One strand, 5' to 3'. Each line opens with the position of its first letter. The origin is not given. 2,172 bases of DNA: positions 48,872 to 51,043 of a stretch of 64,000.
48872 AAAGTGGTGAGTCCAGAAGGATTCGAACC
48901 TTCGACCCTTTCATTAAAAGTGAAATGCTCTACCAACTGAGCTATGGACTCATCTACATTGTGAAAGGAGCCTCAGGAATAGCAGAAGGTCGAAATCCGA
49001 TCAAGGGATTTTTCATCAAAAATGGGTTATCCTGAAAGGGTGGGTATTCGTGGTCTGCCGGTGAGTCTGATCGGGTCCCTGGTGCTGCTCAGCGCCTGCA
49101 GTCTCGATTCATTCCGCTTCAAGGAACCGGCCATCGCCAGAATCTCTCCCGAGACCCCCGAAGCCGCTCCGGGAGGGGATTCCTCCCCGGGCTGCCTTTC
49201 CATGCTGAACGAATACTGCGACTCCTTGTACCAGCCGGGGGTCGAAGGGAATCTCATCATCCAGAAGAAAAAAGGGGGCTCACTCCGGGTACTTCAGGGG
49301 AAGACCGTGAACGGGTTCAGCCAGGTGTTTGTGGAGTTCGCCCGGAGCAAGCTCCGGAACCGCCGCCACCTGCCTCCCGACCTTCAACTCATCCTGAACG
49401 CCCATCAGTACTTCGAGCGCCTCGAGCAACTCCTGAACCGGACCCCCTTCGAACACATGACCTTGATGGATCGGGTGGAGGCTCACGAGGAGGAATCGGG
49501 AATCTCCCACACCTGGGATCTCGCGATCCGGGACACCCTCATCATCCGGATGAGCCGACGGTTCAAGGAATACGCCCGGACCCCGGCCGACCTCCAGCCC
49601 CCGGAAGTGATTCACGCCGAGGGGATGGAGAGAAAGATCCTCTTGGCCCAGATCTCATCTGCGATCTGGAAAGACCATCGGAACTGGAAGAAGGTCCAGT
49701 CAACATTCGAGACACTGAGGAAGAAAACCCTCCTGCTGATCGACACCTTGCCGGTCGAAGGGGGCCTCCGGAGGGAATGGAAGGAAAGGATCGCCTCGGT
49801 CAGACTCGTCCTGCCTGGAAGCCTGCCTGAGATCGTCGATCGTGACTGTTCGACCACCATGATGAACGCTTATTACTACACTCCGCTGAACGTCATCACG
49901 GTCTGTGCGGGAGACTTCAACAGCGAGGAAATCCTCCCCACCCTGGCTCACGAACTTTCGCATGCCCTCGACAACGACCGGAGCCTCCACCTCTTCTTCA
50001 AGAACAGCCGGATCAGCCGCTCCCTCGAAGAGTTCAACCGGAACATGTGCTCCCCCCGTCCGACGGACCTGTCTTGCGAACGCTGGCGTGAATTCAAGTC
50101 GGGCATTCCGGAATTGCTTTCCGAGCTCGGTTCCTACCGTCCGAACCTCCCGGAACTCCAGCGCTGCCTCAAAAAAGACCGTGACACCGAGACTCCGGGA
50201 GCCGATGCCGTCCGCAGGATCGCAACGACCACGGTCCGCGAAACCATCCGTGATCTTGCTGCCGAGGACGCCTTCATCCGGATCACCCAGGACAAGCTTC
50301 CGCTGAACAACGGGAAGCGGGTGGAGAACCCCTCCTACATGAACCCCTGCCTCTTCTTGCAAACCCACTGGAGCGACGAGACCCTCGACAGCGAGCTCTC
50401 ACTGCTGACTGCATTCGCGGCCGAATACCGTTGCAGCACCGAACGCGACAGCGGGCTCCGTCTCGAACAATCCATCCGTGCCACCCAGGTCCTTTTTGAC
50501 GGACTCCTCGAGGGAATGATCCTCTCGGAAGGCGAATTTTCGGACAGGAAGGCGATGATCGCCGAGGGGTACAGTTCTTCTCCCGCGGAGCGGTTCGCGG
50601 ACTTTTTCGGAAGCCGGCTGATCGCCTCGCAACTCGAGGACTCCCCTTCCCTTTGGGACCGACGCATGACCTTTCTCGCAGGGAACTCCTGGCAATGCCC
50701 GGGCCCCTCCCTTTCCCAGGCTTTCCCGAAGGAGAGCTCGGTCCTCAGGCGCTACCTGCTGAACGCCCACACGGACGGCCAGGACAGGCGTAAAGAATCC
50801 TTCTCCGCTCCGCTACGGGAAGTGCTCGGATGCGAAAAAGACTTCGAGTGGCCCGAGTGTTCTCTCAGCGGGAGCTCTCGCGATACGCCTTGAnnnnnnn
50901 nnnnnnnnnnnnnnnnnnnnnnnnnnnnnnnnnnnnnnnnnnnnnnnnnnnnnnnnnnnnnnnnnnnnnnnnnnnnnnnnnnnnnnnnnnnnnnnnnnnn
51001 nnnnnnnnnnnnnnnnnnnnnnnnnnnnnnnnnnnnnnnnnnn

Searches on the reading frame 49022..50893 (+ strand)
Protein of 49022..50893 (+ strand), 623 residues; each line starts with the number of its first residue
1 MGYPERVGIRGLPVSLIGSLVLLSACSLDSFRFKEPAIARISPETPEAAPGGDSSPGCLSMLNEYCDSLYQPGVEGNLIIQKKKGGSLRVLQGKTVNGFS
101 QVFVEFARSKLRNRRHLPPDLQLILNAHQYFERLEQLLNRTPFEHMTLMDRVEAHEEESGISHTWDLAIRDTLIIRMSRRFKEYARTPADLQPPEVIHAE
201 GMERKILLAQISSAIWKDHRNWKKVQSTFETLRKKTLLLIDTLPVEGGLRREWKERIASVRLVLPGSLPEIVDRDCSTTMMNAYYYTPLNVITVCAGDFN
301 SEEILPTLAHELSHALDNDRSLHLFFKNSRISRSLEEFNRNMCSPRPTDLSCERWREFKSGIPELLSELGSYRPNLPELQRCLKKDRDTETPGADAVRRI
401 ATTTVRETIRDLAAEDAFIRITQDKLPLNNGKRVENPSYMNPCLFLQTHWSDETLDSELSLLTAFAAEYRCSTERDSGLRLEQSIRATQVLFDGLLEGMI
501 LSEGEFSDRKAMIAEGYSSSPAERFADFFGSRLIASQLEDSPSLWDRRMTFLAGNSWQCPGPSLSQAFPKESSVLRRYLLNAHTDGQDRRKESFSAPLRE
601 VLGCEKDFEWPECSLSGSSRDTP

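Call 26: search_protein_families(library=pfam, proteins=[window:49022-50893:+], max_evalue=0.00001)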
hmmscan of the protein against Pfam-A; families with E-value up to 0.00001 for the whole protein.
window:49022-50893:+ (623 aa): 0 families

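Call 68: search_protein_families(library=pfam, proteins=[window:49022-50893:+], max_evalue=0.1)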
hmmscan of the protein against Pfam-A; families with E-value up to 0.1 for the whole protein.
window:49022-50893:+ (623 aa): 1 family
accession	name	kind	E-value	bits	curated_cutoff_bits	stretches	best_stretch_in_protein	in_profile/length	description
PF09768.15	Peptidase_M76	-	0.022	15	25.2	1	271-321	36-85/170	Peptidase M76 family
